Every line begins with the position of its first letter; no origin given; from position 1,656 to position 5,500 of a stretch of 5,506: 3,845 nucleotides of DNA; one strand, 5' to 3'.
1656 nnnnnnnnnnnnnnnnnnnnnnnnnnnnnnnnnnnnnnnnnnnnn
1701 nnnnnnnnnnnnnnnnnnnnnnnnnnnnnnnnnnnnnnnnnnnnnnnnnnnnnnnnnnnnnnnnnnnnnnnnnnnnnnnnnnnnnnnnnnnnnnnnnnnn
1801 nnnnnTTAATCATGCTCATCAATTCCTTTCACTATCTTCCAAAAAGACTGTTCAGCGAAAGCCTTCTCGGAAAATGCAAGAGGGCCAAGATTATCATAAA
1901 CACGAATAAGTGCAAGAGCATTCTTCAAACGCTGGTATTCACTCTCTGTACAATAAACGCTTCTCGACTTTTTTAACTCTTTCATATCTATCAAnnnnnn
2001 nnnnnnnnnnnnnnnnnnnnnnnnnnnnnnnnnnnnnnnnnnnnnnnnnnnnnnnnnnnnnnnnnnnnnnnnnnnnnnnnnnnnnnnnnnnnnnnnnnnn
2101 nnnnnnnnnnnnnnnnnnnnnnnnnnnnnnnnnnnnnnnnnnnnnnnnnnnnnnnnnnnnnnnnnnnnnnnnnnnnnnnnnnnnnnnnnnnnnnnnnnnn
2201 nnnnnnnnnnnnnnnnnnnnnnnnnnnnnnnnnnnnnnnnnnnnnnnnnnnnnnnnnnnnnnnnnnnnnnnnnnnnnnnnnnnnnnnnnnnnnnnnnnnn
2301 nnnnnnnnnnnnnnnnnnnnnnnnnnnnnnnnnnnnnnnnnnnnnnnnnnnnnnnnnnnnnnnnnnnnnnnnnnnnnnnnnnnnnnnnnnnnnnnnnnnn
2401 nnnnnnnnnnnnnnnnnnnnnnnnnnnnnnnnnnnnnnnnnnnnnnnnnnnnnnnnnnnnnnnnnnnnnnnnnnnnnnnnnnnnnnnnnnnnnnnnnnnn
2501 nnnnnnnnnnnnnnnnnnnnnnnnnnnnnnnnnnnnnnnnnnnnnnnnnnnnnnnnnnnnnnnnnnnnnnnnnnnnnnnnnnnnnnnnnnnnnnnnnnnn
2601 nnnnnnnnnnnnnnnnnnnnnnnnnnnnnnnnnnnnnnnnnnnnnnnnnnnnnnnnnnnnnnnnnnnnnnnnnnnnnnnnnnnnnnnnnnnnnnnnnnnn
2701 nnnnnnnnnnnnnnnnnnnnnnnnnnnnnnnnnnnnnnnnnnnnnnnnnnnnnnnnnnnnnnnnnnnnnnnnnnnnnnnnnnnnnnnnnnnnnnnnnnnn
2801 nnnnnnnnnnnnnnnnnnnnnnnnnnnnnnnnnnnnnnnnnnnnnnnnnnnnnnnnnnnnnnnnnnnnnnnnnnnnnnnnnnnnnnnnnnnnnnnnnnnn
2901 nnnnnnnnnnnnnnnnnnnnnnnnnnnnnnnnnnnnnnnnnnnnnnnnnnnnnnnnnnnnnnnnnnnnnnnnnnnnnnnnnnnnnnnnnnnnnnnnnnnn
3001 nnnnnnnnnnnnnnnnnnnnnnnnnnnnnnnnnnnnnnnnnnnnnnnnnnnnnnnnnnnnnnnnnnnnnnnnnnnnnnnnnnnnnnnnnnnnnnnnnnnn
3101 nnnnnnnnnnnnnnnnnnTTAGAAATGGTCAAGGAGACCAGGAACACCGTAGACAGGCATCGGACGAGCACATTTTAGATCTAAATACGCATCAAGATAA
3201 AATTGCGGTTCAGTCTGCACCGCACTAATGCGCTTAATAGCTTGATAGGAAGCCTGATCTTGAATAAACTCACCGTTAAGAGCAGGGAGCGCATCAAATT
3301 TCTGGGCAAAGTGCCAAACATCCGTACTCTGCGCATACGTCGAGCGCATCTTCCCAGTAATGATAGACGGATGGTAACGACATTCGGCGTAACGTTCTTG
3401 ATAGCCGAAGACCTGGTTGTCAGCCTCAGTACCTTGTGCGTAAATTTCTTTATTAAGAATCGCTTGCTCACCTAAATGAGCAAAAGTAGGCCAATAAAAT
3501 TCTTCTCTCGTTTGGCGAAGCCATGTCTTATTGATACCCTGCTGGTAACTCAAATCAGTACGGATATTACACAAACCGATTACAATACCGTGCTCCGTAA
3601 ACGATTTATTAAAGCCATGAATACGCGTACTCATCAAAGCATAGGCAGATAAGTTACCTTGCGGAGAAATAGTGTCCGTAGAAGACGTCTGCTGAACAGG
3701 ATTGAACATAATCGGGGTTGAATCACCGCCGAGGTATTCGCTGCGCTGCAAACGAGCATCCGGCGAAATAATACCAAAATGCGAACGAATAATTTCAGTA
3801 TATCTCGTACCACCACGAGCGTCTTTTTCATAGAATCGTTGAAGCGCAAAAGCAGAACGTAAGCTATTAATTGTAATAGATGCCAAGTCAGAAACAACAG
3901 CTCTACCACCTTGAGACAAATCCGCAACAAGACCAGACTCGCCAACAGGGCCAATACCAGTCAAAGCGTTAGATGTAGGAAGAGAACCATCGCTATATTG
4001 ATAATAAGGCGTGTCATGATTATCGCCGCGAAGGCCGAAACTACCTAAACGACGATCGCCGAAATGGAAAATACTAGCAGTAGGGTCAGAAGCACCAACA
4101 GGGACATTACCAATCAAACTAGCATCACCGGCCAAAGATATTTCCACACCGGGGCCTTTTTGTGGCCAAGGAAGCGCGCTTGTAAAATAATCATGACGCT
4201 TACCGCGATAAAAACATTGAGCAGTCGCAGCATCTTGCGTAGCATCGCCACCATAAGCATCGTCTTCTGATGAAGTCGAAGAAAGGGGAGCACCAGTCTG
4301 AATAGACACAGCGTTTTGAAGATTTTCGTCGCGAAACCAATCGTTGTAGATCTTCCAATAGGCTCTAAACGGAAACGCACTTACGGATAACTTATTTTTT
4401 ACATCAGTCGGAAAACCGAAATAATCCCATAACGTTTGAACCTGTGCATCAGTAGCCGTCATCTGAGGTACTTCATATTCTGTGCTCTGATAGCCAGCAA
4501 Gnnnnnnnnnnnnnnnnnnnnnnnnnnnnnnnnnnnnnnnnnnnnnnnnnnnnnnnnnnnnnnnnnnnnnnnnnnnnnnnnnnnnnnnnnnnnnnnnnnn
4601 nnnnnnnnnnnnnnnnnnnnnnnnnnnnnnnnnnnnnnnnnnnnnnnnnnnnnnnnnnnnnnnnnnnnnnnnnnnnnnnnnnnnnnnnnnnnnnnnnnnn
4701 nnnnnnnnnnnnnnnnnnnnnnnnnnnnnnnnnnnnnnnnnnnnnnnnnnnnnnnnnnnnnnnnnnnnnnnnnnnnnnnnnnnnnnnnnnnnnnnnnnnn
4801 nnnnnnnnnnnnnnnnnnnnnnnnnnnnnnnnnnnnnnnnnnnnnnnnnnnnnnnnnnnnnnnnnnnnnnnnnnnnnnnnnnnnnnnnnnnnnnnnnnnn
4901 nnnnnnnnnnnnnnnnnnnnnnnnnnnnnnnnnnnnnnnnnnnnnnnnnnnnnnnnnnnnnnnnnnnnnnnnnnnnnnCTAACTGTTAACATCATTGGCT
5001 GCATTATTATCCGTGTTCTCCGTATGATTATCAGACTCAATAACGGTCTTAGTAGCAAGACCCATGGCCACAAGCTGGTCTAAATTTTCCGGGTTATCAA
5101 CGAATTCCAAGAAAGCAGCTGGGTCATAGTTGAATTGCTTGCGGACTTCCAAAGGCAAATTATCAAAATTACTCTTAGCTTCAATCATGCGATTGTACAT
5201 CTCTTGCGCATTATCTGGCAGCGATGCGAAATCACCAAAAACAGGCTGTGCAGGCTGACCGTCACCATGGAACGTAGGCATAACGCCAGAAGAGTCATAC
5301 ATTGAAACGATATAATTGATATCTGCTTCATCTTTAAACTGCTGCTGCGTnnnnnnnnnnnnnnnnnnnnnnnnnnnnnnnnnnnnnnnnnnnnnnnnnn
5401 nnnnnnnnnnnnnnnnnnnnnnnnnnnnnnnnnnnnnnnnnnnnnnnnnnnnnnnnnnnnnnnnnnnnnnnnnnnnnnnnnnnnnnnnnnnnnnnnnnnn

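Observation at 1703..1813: Unannotated 36-aa transmembrane peptide, apparently translationally coupled to its neighbours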

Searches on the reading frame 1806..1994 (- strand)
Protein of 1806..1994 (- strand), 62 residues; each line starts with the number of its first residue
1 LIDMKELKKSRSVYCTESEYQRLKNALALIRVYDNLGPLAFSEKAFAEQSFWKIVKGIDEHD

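Call 6: search_protein_families(library=phrogs, proteins=[window:1806-1994:-], max_evalue=0.01)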
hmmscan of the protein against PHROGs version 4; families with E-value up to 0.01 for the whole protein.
window:1806-1994:- (62 aa): 0 families

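Call 7: search_protein_families(library=pfam, proteins=[window:1806-1994:-], max_evalue=0.01)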
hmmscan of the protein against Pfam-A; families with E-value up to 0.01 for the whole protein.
window:1806-1994:- (62 aa): 0 families

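Call 55: find_related_loci(query=A2, collection=viral_contigs, flank=6000)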
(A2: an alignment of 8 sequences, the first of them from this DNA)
Query A2 (59 aa) in viral_contigs; peptide patterns used: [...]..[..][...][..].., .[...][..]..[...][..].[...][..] (x = any residue, [..] = any of these).
151 stretches matched a pattern; 17 encode a relative of the query (tblastn E <= 1e-3); 17 distinct loci.
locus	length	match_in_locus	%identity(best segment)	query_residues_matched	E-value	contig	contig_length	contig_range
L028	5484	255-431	98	1-59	3e-37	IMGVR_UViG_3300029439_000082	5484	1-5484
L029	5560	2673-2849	98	1-59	3e-37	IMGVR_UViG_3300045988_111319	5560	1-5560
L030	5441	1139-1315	97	1-59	2e-36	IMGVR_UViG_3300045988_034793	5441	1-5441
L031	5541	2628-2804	95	1-59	1e-35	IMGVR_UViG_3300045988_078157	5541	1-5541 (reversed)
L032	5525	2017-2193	95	1-59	8e-36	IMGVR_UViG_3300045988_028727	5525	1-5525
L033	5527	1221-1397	92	1-59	2e-34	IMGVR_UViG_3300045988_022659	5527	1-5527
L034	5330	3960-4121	45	3-57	6e-12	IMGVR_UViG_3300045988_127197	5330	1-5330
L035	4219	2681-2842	44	3-57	3e-11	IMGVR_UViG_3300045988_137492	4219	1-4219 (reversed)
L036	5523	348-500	42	3-54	2e-11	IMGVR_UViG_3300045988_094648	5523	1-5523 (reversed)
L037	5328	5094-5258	41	3-58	3e-11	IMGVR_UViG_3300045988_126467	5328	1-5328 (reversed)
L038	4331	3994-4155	42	3-57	3e-11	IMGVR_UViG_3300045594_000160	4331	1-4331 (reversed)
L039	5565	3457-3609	48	3-54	1e-10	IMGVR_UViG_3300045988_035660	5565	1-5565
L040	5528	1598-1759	40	3-57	2e-10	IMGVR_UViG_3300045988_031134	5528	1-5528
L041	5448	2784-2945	40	3-57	2e-10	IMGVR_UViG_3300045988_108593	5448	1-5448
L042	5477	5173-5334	40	3-57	2e-10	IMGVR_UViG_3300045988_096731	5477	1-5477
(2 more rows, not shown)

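Call 56: find_related_loci(query=A2, collection=metagenome_contigs, flank=6000)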
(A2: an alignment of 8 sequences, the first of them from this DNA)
Query A2 (59 aa) in metagenome_contigs; peptide patterns used: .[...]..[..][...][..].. (x = any residue, [..] = any of these).
29 stretches matched a pattern; 7 encode a relative of the query (tblastn E <= 1e-3); 7 distinct loci.
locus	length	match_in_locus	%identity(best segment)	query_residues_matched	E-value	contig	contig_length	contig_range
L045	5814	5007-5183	93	1-59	3e-35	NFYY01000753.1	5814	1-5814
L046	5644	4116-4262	52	5-54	2e-13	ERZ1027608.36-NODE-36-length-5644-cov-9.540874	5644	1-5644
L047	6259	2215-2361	52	5-54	2e-13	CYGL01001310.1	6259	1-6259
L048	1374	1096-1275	43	3-58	6e-12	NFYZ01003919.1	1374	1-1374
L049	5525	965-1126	42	3-57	1e-11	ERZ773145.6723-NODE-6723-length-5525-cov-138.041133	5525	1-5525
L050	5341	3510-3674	40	3-58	5e-11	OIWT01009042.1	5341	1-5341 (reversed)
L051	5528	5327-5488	40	3-57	7e-11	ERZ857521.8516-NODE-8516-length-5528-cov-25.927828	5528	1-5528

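Call 60: search_protein_families(library=pfam, alignment_id=A2, max_evalue=10)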
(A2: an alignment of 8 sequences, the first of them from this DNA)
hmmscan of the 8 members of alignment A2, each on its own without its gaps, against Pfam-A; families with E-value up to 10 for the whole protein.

A. member 1, seq(59 aa): 1 family
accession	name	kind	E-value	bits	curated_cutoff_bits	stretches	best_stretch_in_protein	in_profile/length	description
PF17810.6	Arg_decarb_HB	-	0.099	13.4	23.3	1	27-56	37-66/84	Arginine decarboxylase helical bundle domain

B. families by the number of members that match (of 8 scanned): 2 families
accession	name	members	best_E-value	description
PF09022.15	Staphostatin_A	1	0.084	Staphostatin A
PF17810.6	Arg_decarb_HB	1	0.099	Arginine decarboxylase helical bundle domain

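Call 63: search_protein_families(library=ncbifam, proteins=[window:1809-1985:-], max_evalue=10)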
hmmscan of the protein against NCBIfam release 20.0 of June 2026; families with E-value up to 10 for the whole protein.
seq(59 aa): 1 family
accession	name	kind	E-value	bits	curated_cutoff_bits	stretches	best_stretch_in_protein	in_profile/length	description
NF010473.0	PRK13898.1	equivalog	0.1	10.6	1050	1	9-54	342-388/801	type IV secretion system ATPase VirB4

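Call 64: search_protein_families(library=padloc, proteins=[window:1809-1985:-], max_evalue=10)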
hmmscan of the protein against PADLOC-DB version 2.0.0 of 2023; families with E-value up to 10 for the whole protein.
seq(59 aa): 0 families

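Call 65: search_solved_structures(query=A2, max_evalue=10)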
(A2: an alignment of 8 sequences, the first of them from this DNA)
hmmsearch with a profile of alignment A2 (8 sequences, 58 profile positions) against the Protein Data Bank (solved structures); distinct sequences matched with E-value up to 10: 0.

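Call 69: predict_structure(protein=window:1806-1985:-)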
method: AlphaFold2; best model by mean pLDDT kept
length: 59 residues; sequences in the alignment: 1
mean_pLDDT: 79.3   pTM: 0.58
mean pLDDT of the five models: 79.3, 70.4, 69.4, 64.8, 62.2
residues with pLDDT >= 90: 16; 70-90: 29; 50-70: 9; < 50: 5
segments of 3 or more residues with pLDDT < 50: none
pLDDT, mean of each block of 10 residues (from residue 1): 54 85 91 83 90 72
secondary structure, 60 per line:
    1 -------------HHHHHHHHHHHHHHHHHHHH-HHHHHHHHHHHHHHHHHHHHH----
elements in order: H14-33 H35-55

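Call 73: fold_search(model_id=the predicted structure, library=pdb)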
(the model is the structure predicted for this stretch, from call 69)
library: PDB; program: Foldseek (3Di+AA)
matches with E <= 10: 38; with E <= 0.001: 0
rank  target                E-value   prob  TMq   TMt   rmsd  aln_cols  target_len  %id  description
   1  2js5_MODEL_1_A        2.3e+00  0.15  0.38  0.32   5.6        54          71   13  NMR Structure of protein Q60C73_METCA. Northeast Structural Genomics Consortium target McR1 (released 2007-07-31)
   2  4nkg_B                3.2e+00  0.72  0.63  0.57   1.5        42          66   21  Crystal structure of SspH1 LRR domain in complex PKN1 HR1b domain (released 2013-12-11)
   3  9cdg_A                3.7e+00  0.51  0.60  0.08   2.0        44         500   14  MORC2 ATPase dead mutant - S87A (released 2025-07-09)
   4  1nkd                  4.2e+00  0.25  0.49  0.49   4.9        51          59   18  ATOMIC RESOLUTION (1.07 ANGSTROMS) STRUCTURE OF THE ROP MUTANT <2AA> (released 1999-03-23)
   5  1rpo                  4.2e+00  0.25  0.49  0.47   4.9        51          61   18  RESTORED HEPTAD PATTERN CONTINUITY DOES NOT ALTER THE FOLDING OF A 4-ALPHA-HELICAL BUNDLE (released 1995-02-14)
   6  8tsh_K                4.5e+00  0.44  0.60  0.16   1.8        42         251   14  S. thermodepolymerans KpsMT(E151Q)-KpsE in complex with ATP (released 2024-04-17)
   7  3nkz_D                4.5e+00  0.11  0.33  0.21   5.2        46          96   15  The crystal structure of a flagella protein from Yersinia enterocolitica subsp. enterocolitica 8081 (released 2010-08-18)
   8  7kae_A                5.8e+00  0.08  0.33  0.34   4.9        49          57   18  Rop protein variant with a buried tryptophan (released 2021-10-13)
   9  5ham_A                6.2e+00  0.06  0.34  0.12   5.3        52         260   17  Structure of Rickettsia bellii effector protein RickCE (released 2016-07-27)
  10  3zg1_D                6.2e+00  0.05  0.31  0.20   8.2        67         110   13  NI-BOUND FORM OF M123A MUTANT OF CUPRIAVIDUS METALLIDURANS CH34 CNRXS (released 2013-10-23)
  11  2yb5_F                6.7e+00  0.11  0.41  0.15   3.5        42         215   21  Structure of the fusidic acid resistance protein FusC (released 2012-01-25)
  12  1vf7_B                7.1e+00  0.28  0.60  0.17   2.0        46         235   13  Crystal structure of the membrane fusion protein, MexA of the multidrug transporter (released 2004-05-25)
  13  4kis_B                7.1e+00  0.28  0.67  0.14   6.1        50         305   18  Crystal Structure of a LSR-DNA Complex (released 2013-07-10)
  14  4wwf_B                7.1e+00  0.08  0.34  0.21   4.6        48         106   14  High-resolution structure of two Ni-bound forms of the M123C mutant of C. metallidurans CnrXs (released 2015-02-11)
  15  6iok_L                7.1e+00  0.08  0.36  0.09   6.0        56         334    9  Cryo-EM structure of multidrug efflux pump MexAB-OprM (0 degree state) (released 2019-04-03)
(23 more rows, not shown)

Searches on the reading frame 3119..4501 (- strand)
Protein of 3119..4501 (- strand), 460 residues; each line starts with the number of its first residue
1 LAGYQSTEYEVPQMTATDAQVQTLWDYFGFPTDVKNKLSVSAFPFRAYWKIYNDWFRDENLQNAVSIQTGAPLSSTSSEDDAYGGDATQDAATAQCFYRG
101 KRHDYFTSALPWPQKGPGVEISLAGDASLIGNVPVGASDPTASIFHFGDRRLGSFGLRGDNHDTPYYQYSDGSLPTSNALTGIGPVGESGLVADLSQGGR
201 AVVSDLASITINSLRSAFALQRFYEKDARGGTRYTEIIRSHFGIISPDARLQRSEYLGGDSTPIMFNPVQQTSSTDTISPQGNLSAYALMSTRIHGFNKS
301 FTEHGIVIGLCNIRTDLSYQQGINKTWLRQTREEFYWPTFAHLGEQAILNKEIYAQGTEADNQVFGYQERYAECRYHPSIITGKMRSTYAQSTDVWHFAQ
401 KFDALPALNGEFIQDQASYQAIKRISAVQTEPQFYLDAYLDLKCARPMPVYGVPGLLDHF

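Call 6: search_protein_families(library=phrogs, proteins=[window:3119-4501:-], max_evalue=0.01)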
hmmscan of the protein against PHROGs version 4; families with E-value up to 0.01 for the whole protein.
window:3119-4501:- (460 aa): 1 family
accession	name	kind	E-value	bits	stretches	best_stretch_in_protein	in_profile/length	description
phrog_514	-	head and packaging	4.6e-162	541.4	1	6-459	108-518/531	major head protein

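Call 7: search_protein_families(library=pfam, proteins=[window:3119-4501:-], max_evalue=0.01)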
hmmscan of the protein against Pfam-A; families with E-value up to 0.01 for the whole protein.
window:3119-4501:- (460 aa): 1 family
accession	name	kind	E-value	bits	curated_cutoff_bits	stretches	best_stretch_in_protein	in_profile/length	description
PF02305.22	Phage_F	-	1.7e-127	426.7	25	1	5-456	93-501/501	Capsid protein (F protein)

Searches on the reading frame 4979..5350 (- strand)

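Call 6: search_protein_families(library=phrogs, proteins=[window:4979-5350:-], max_evalue=0.01)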
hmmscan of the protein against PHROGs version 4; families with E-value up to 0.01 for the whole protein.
window:4979-5350:- (123 aa): 2 families
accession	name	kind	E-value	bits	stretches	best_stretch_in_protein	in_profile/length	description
phrog_1642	-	head and packaging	3.8e-34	118.9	1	1-116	26-136/152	virion structural protein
phrog_24439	-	head and packaging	9.3e-10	39.6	1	40-84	8-52/82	virion structural protein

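Call 7: search_protein_families(library=pfam, proteins=[window:4979-5350:-], max_evalue=0.01)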
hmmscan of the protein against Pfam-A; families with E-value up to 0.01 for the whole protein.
window:4979-5350:- (123 aa): 2 families
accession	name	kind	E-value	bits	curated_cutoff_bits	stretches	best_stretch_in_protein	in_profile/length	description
PF09675.16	Chlamy_scaf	-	7.8e-32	110.6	25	1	1-113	22-127/134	Chlamydia-phage Chp2 scaffold (Chlamy_scaf)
PF21483.2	CdiA_helical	-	0.0071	16.6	27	0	79-104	30-55/60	Toxin CdiA-like, helical domain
